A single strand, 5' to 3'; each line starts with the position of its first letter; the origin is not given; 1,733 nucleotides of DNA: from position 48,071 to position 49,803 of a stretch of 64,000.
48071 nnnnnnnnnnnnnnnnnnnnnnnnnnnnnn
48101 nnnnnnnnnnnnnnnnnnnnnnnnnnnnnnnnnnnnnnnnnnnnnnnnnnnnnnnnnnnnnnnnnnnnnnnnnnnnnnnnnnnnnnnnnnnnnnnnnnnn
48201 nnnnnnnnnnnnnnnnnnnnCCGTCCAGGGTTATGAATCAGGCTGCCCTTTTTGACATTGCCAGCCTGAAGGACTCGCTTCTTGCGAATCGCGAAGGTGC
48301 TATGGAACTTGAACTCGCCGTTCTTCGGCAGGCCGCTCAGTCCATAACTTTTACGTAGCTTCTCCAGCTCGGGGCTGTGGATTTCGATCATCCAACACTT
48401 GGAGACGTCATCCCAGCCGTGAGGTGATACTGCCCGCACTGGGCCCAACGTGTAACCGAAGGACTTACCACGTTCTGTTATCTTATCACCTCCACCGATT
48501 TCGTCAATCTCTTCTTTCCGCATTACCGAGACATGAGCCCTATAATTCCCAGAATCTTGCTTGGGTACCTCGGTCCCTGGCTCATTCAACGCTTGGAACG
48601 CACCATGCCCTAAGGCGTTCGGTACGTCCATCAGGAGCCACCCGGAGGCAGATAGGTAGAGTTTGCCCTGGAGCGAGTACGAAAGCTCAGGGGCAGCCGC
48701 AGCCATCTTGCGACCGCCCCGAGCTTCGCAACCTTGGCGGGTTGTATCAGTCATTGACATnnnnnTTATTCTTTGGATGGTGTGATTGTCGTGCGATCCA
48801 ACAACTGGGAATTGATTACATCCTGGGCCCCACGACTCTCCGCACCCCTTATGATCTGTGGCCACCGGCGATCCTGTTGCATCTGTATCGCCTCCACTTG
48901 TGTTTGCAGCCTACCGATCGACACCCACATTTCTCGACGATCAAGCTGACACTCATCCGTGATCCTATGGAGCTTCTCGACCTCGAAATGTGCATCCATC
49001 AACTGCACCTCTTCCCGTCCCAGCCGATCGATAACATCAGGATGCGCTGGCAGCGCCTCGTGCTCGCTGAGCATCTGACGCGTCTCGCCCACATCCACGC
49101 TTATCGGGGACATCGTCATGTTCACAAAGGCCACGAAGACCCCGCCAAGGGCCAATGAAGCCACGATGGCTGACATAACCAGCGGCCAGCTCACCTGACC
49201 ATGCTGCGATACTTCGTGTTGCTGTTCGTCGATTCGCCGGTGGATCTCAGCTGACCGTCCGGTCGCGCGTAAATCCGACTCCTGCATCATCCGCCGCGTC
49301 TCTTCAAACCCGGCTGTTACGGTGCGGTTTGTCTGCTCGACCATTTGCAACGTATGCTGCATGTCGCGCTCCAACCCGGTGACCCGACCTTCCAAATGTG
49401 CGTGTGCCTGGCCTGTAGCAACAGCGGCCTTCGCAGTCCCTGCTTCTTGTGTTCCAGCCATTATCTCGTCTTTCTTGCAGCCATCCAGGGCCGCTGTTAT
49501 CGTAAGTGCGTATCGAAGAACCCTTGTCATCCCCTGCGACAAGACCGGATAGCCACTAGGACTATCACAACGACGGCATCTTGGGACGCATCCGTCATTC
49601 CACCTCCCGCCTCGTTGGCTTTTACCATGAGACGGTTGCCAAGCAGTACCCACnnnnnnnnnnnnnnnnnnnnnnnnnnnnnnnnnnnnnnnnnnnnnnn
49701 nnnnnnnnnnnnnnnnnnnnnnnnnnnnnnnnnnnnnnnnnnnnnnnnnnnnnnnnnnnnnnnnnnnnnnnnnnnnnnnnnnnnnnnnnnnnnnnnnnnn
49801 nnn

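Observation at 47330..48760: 2H-phosphoesterase-like gene (candidate cyclic-oligonucleotide/2-5A-type phosphodiesterase) with an unresolved 3' end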

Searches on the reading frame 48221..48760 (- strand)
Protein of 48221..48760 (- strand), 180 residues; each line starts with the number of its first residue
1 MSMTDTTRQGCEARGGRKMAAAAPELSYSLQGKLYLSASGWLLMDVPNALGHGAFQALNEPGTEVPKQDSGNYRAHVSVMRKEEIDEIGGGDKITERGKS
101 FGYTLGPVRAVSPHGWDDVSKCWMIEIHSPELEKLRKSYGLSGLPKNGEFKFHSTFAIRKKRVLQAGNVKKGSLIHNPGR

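Call 42: search_solved_structures(query=A2, max_evalue=10, show_alignments=2)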
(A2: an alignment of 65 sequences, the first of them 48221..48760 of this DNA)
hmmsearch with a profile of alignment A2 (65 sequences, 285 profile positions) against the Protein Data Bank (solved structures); distinct sequences matched with E-value up to 10: 0.

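Call 48: predict_structure(alignment_id=A2)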
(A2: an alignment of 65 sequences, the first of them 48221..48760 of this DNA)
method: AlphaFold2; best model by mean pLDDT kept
length: 180 residues; sequences in the alignment: 65
mean_pLDDT: 89.0   pTM: 0.77
mean pLDDT of the five models: 89.0, 88.9, 88.8, 88.8, 88.7
residues with pLDDT >= 90: 139; 70-90: 11; 50-70: 26; < 50: 4
segments of 3 or more residues with pLDDT < 50: 1-3
pLDDT, mean of each block of 10 residues (from residue 1): 53 64 92 97 98 98 95 97 97 97 98 95 98 98 96 98 75 55
secondary structure, 60 per line:
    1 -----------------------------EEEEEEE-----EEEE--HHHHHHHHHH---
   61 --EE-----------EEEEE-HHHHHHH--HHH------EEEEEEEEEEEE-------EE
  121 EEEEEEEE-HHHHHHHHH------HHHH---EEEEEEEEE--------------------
elements in order: E30-36 E42-45 H48-57 E76-80 H82-88 E100-111 E119-128 H130-138 H145-148 E152-160

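Call 52: fold_search(model_id=the predicted structure, library=pdb)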
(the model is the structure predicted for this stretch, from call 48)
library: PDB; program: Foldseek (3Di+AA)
matches with E <= 10: 312; with E <= 0.001: 0
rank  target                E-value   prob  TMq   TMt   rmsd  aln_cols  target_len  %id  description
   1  4z5v_B                6.0e-02  0.63  0.29  0.34   8.3       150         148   12  Crystal Structure of MHV ns2 PDE Domain (released 2016-02-10)
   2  6tm1_B                9.6e-02  0.10  0.16  0.10  14.7       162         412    9  Crystal structure of the DHR2 domain of DOCK10 in complex with RAC3 (released 2020-01-22)
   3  2lae_MODEL_1_A        2.5e-01  0.10  0.14  0.19  15.2       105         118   13  NMR solution structure of the C-terminal domain of the E. coli lipoprotein BamC (released 2011-06-01)
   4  9q2y_A                2.8e-01  0.60  0.36  0.39   6.8       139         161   18  Phosphodiesterase from Burkholderia phage BCSR5 in the open lid conformation (released 2025-11-05)
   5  7t27                  3.3e-01  0.35  0.29  0.36  13.0       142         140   12  Structure of phage FBB1 anti-CBASS nuclease Acb1-3'3'-cGAMP complex in post reaction state (released 2022-04-20)
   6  5vnz_B                3.5e-01  0.09  0.12  0.13  13.6        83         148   16  Structure of a TRAF6-Ubc13~Ub complex (released 2017-12-06)
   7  5vnz_E                3.5e-01  0.09  0.12  0.13  13.6        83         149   16  Structure of a TRAF6-Ubc13~Ub complex (released 2017-12-06)
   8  8zis_C                3.5e-01  0.08  0.13  0.05  15.5       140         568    8  HerA Hexamer (released 2025-03-12)
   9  8zis_D                4.4e-01  0.07  0.13  0.06  15.5       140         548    8  HerA Hexamer (released 2025-03-12)
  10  7t26                  4.7e-01  0.38  0.33  0.41   7.2       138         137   12  Structure of phage FBB1 anti-CBASS nuclease Acb1 in apo state (released 2022-04-20)
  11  8tly_A                6.3e-01  0.13  0.26  0.22  11.6       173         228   10  Human ASCC1 Phosphodiesterase/Ligase Domain (released 2024-07-10)
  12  9q2y_B                7.1e-01  0.41  0.37  0.41   5.8       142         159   16  Phosphodiesterase from Burkholderia phage BCSR5 in the open lid conformation (released 2025-11-05)
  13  4mdk_D                7.1e-01  0.06  0.12  0.13  13.5        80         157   14  Cdc34-ubiquitin-CC0651 complex (released 2013-12-11)
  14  8zis_F                7.1e-01  0.06  0.13  0.05  14.3       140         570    8  HerA Hexamer (released 2025-03-12)
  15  9q2g                  7.9e-01  0.54  0.44  0.47   9.1       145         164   20  Phosphodiesterase from Burkholderia phage BCSR5 in the closed lid conformation (released 2025-11-05)
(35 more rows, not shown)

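Call 53: find_related_loci(query=A2, collection=viral_contigs, flank=4000)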
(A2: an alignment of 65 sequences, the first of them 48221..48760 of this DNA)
Query A2 (180 aa) in viral_contigs; peptide patterns used: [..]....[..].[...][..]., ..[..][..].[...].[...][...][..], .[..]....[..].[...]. (x = any residue, [..] = any of these).
150 stretches matched a pattern; 130 encode a relative of the query (tblastn E <= 1e-3); the best 80 are kept; 80 distinct loci.
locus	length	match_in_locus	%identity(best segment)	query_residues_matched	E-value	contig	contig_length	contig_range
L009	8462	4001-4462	58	22-173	1e-58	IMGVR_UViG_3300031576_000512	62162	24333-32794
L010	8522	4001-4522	54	1-175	3e-58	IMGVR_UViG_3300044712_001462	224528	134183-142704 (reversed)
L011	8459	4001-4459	56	22-173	8e-58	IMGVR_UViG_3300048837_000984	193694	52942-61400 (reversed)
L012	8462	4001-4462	59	20-173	5e-57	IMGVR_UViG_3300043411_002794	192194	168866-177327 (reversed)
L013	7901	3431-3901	55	18-172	3e-55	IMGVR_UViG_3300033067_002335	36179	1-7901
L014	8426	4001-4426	60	29-171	9e-55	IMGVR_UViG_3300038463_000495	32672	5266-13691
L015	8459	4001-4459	55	21-173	2e-54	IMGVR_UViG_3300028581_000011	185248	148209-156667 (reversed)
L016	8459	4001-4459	56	21-173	2e-53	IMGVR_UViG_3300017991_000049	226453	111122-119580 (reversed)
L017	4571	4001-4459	56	21-173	1e-53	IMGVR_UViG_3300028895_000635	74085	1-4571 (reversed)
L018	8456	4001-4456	52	22-173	7e-53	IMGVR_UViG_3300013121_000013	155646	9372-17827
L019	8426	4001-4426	56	28-171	5e-51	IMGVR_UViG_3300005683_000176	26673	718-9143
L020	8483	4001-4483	48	15-172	4e-49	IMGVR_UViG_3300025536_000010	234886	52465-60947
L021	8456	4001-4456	51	21-171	8e-49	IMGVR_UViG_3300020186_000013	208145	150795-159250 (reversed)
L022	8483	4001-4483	50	18-177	1e-48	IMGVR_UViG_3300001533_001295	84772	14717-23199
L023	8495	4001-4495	47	15-177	5e-47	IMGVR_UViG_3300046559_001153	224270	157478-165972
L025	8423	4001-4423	55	24-164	2e-46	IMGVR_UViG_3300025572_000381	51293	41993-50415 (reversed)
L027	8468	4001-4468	50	22-171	7e-44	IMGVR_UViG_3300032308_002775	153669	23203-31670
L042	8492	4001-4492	47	10-173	1e-41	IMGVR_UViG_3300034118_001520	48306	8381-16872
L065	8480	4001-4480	48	16-173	3e-40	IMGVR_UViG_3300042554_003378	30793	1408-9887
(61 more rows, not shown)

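Call 61: fold_search(model_id=the predicted structure, library=viral)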
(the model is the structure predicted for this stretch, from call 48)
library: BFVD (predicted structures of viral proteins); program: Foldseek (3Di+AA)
matches with E <= 10: 333; with E <= 0.001: 3
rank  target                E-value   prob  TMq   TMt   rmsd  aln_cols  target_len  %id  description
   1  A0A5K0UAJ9            8.9e-07  1.00  0.53  0.47   7.9       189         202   16  Uncharacterized protein (Fragment) [Yasminevirus sp. GU-2018]
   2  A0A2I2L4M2            9.5e-07  1.00  0.58  0.44   5.9       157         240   17  Uncharacterized protein [Orpheovirus IHUMI-LCC2]
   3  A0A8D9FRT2            4.3e-04  1.00  0.50  0.40   7.1       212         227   13  Uncharacterized protein [uncultured marine phage]
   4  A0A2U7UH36            1.8e-03  1.00  0.35  0.19   7.7       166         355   13  Uncharacterized protein [Pandoravirus macleodensis]
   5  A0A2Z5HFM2            7.1e-03  1.00  0.41  0.65   3.7       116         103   18  (no name in the UniProt tables at hand)
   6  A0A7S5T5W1            7.6e-03  0.80  0.29  0.30  14.6       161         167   16  (no name in the UniProt tables at hand)
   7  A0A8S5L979            8.0e-03  0.99  0.38  0.40   7.2       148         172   12  Cyclic phosphodiesterase-like protein [Myoviridae sp. ctPuP5]
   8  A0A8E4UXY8            8.0e-03  0.97  0.35  0.38   7.8       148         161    9  2'-5' RNA ligase superfamily protein [Maribacter phage Colly_1]
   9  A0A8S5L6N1            9.0e-03  0.99  0.38  0.39   6.9       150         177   15  RNA 2',3'-cyclic phosphodiesterase [Myoviridae sp. ctA4D8]
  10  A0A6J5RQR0            9.6e-03  1.00  0.45  0.49   5.4       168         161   14  Swiss Army Knife 2H phosphoesterase domain-containing protein [uncultured Caudovirales phage]
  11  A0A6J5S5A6            9.6e-03  1.00  0.43  0.41   6.1       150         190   15  2'-5' RNA ligase superfamily [uncultured Caudovirales phage]
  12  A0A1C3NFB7            1.1e-02  1.00  0.42  0.52   4.3       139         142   14  (no name in the UniProt tables at hand)
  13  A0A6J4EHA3            2.2e-02  0.99  0.42  0.39   6.5       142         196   13  (no name in the UniProt tables at hand)
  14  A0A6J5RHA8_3          2.8e-02  0.97  0.39  0.09   6.8       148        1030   10  2'-5' RNA ligase superfamily [uncultured Caudovirales phage]
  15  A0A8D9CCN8            3.9e-02  0.97  0.39  0.45   6.4       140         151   15  Anti-CBASS protein Acb1 [uncultured marine phage]
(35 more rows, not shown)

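Call 73: search_protein_families(library=pfam, proteins=[L042:3917-5764:+, L025:4097-5248:+, L009:3890-5767:+, L018:3926-5320:+, L011:3842-7015:+, L015:3914-6718:+, L016:3974-5347:+, L065:3899-5959:+, L027:3893-5518:+, L022:3974-5395:+], max_evalue=0.001)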
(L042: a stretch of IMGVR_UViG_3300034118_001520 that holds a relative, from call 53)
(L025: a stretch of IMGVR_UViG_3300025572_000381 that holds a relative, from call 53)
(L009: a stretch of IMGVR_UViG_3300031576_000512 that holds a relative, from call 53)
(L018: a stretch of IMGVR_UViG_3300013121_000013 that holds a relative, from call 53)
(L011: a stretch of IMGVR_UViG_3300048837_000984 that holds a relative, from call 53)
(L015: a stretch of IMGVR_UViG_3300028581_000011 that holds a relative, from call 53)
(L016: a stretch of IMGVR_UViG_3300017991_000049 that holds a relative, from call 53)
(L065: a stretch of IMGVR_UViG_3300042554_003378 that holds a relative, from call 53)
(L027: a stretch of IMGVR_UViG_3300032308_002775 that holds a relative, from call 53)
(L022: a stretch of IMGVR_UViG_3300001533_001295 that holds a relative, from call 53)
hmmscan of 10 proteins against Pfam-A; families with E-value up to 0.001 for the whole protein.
L042:3917-5764:+ (615 aa): 9 families
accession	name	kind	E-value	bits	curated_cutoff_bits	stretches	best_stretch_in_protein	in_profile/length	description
PF22547.2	2H-SAK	-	2.7e-10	41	27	1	96-182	36-123/124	Swiss Army Knife, 2H phosphoesterase domain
PF13238.12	AAA_18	-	3.5e-07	31.2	29.4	1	200-321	1-119/128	AAA domain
PF18905.5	DUF5661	-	1.8e-05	25.4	27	1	405-442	23-64/65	Protein of unknown function (DUF5661)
PF13191.12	AAA_16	-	2e-05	25.6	32.6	1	189-230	17-56/167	AAA ATPase domain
PF13671.12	AAA_33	-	8e-05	23.4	27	1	199-239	1-39/143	AAA domain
PF00005.33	ABC_tran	-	0.00039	21.5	25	0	196-223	10-37/137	ABC transporter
PF01202.28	SKI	-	0.00041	20.9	22.1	0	207-331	2-125/159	Shikimate kinase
PF24883.2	NPHP3_N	-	0.00076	20.1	24.8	0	183-227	7-48/164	Nephrocystin 3, N-terminal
PF03193.22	RsgA_GTPase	-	0.00087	19.6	30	0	196-224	105-133/174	RsgA GTPase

L025:4097-5248:+ (383 aa): 2 families
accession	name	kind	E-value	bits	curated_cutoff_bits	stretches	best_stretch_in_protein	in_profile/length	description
PF22547.2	2H-SAK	-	3.1e-09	37.6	27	1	14-103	36-118/124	Swiss Army Knife, 2H phosphoesterase domain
PF24694.1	LNS2_PITM1-3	-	0.00017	22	27.7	1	268-339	1-72/124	PITM 1-3, LNS2 domain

L009:3890-5767:+ (625 aa): 5 families
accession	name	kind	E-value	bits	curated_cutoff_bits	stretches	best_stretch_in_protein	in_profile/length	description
PF22547.2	2H-SAK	-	9.4e-14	52.2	27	1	56-181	1-123/124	Swiss Army Knife, 2H phosphoesterase domain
PF00583.31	Acetyltransf_1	-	4.7e-08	33.7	20.7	1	238-284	39-87/116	Acetyltransferase (GNAT) family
PF13508.13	Acetyltransf_7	-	7.5e-07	29.9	27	1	241-318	12-84/84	Acetyltransferase (GNAT) domain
PF00702.32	Hydrolase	-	1.6e-05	25.9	26.4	0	534-623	99-170/191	haloacid dehalogenase-like hydrolase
PF24694.1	LNS2_PITM1-3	-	7.4e-05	23.2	27.7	1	511-577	1-67/124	PITM 1-3, LNS2 domain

L018:3926-5320:+ (464 aa): 3 families
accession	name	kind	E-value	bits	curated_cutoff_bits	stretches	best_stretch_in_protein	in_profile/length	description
PF22547.2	2H-SAK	-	2.5e-11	44.3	27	1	74-167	35-123/124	Swiss Army Knife, 2H phosphoesterase domain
PF00293.34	NUDIX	-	2.2e-10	41.1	21.1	1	210-314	31-118/134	NUDIX domain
PF18905.5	DUF5661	-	2.6e-09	37.7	27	1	365-403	22-64/65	Protein of unknown function (DUF5661)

L011:3842-7015:+ (1057 aa): 2 families
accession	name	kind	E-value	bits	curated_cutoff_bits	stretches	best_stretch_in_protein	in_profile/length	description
PF22547.2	2H-SAK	-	9e-12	45.8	27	1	101-194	29-121/124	Swiss Army Knife, 2H phosphoesterase domain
PF00856.33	SET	-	1.8e-10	41.6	22.4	1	248-298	49-104/105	SET domain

L015:3914-6718:+ (934 aa): 2 families
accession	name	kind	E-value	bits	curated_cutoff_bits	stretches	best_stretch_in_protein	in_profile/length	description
PF22547.2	2H-SAK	-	3.6e-10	40.6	27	1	80-171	36-122/124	Swiss Army Knife, 2H phosphoesterase domain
PF13298.12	LigD_N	-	6.9e-08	33.1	31.1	1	468-568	1-107/107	DNA Ligase D 3'-phosphoesterase domain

L016:3974-5347:+ (457 aa): 2 families
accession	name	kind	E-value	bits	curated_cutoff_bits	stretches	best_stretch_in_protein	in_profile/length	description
PF18823.6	InPase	-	1.9e-47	160.9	26.8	1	246-372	2-135/135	Inorganic Pyrophosphatase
PF22547.2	2H-SAK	-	5.4e-09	36.8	27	1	42-150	19-121/124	Swiss Army Knife, 2H phosphoesterase domain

L065:3899-5959:+ (686 aa): 3 families
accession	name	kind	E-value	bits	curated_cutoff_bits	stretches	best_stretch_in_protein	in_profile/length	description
PF00293.34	NUDIX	-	1.9e-13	51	21.1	1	290-403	19-118/134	NUDIX domain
PF22547.2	2H-SAK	-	1.5e-10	41.8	27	1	97-183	36-122/124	Swiss Army Knife, 2H phosphoesterase domain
PF18905.5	DUF5661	-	8.4e-06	26.5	27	1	470-508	23-65/65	Protein of unknown function (DUF5661)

L027:3893-5518:+ (541 aa): 2 families
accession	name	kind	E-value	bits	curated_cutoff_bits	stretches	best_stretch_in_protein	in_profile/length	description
PF22547.2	2H-SAK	-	1.7e-09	38.5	27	1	97-183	36-122/124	Swiss Army Knife, 2H phosphoesterase domain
PF18905.5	DUF5661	-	2.6e-07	31.3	27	1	397-435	21-63/65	Protein of unknown function (DUF5661)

L022:3974-5395:+ (473 aa): 1 family
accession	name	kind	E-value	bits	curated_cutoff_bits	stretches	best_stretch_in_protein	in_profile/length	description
PF22547.2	2H-SAK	-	3.4e-07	31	27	1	60-155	30-122/124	Swiss Army Knife, 2H phosphoesterase domain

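Call 76: search_protein_families(library=ncbifam, proteins=[window:48221-48760:-], max_evalue=1)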
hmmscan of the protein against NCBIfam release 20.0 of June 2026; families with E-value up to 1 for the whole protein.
window:48221-48760:- (180 aa): 0 families

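Call 84: find_related_loci(query=window:48221-48706:-, collection=metagenome_contigs, flank=3000)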
Query window:48221-48706:- (162 aa) in metagenome_contigs; peptide patterns used: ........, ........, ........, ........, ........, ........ (x = any residue, [..] = any of these).
149 stretches matched a pattern; 1 encode a relative of the query (tblastn E <= 1e-3); 1 distinct loci.
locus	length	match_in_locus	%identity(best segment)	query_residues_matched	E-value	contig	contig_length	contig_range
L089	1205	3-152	64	105-154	4e-19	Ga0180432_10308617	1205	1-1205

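Call 95: search_protein_families(library=pfam, alignment_id=A3, max_evalue=0.001)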
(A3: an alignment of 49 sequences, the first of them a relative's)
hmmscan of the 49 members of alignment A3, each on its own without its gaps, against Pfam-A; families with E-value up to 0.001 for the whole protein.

A. member 1, L009:3890-5764:+ (625 aa): 5 families
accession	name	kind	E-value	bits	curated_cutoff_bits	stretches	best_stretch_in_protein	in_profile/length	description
PF22547.2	2H-SAK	-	9.4e-14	52.2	27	1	56-181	1-123/124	Swiss Army Knife, 2H phosphoesterase domain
PF00583.31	Acetyltransf_1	-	4.7e-08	33.7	20.7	1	238-284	39-87/116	Acetyltransferase (GNAT) family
PF13508.13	Acetyltransf_7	-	7.5e-07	29.9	27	1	241-318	12-84/84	Acetyltransferase (GNAT) domain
PF00702.32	Hydrolase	-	1.6e-05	25.9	26.4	0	534-623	99-170/191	haloacid dehalogenase-like hydrolase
PF24694.1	LNS2_PITM1-3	-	7.4e-05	23.2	27.7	1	511-577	1-67/124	PITM 1-3, LNS2 domain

B. families by the number of members that match (of 49 scanned): 17 families
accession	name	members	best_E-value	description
PF22547.2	2H-SAK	49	9.4e-14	Swiss Army Knife, 2H phosphoesterase domain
PF18905.5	DUF5661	27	2.3e-09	Protein of unknown function (DUF5661)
PF00293.34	NUDIX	7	1.9e-13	NUDIX domain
PF00856.33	SET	2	8.3e-11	SET domain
PF24694.1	LNS2_PITM1-3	2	7.4e-05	PITM 1-3, LNS2 domain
PF18823.6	InPase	1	1.9e-47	Inorganic Pyrophosphatase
PF00583.31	Acetyltransf_1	1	4.7e-08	Acetyltransferase (GNAT) family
PF13298.12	LigD_N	1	6.9e-08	DNA Ligase D 3'-phosphoesterase domain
PF13238.12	AAA_18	1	3.5e-07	AAA domain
PF13508.13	Acetyltransf_7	1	7.5e-07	Acetyltransferase (GNAT) domain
PF00702.32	Hydrolase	1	1.6e-05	haloacid dehalogenase-like hydrolase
PF13191.12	AAA_16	1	2e-05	AAA ATPase domain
PF13671.12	AAA_33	1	8e-05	AAA domain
PF00005.33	ABC_tran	1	0.00039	ABC transporter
PF01202.28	SKI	1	0.00041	Shikimate kinase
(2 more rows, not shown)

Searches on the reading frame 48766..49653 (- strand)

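Call 4: search_protein_families(library=pfam, proteins=[window:48766-49653:-], max_evalue=1)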
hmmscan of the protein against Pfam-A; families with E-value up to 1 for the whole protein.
window:48766-49653:- (295 aa): 3 families
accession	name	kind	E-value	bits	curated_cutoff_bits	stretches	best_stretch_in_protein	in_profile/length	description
PF19921.4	bpX5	-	0.012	15.7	27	1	68-117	7-56/135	MoxR-vWA-beta-propeller ternary system domain bpX5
PF09490.15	CbtA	-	0.24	11.6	30.7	0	129-181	43-96/239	Probable cobalt transporter subunit (CbtA)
PF07889.17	DUF1664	-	0.53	10.8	34.6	0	82-126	59-103/124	Protein of unknown function (DUF1664)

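Call 5: search_protein_families(library=phrogs, proteins=[window:48766-49653:-], max_evalue=1)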
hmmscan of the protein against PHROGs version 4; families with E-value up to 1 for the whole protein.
window:48766-49653:- (295 aa): 3 families
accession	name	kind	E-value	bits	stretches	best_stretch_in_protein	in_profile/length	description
phrog_937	-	other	0.0039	18.5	1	86-179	8-113/115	hemolysin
phrog_3899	-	unknown function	0.49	11.7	0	220-264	38-81/107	-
phrog_451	-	unknown function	0.49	10.4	1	88-217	30-154/461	-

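Call 76: search_protein_families(library=ncbifam, proteins=[window:48766-49653:-], max_evalue=1)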
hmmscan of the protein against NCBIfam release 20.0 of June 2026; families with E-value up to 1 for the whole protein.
window:48766-49653:- (295 aa): 0 families
